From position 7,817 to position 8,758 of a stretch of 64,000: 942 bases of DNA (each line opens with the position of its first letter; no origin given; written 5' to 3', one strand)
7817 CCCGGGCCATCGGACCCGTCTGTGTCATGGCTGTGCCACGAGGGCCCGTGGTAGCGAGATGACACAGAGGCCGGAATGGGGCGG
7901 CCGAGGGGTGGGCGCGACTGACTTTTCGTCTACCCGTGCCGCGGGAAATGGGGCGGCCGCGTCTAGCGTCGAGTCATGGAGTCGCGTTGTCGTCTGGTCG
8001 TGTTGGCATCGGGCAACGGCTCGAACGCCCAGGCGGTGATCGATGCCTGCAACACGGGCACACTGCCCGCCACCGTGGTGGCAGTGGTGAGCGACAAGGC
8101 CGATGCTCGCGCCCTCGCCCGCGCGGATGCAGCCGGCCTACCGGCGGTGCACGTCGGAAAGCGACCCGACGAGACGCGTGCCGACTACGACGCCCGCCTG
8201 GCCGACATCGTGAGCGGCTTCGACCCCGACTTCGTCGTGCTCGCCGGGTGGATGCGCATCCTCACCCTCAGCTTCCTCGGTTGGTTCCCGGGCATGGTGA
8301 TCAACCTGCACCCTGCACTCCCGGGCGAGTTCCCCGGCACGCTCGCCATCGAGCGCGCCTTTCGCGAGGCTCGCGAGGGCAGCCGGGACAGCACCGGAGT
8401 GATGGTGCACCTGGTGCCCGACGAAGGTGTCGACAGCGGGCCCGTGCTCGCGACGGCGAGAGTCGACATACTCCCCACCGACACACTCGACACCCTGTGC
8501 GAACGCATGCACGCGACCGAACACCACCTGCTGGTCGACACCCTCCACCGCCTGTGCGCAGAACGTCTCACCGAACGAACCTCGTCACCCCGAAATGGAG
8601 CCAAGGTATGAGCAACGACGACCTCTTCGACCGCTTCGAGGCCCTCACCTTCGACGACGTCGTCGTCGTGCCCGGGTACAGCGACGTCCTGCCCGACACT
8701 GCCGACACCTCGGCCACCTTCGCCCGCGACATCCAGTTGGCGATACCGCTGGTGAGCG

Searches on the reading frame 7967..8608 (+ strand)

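Call 76: search_protein_families(library=pfam, proteins=[window:7967-8608:+], max_evalue=0.00001)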
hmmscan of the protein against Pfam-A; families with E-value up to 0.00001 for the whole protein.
window:7967-8608:+ (214 aa): 1 family
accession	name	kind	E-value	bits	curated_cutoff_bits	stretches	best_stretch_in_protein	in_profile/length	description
PF00551.24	Formyl_trans_N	-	9.9e-46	156.2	26.1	1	9-193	2-181/181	Formyl transferase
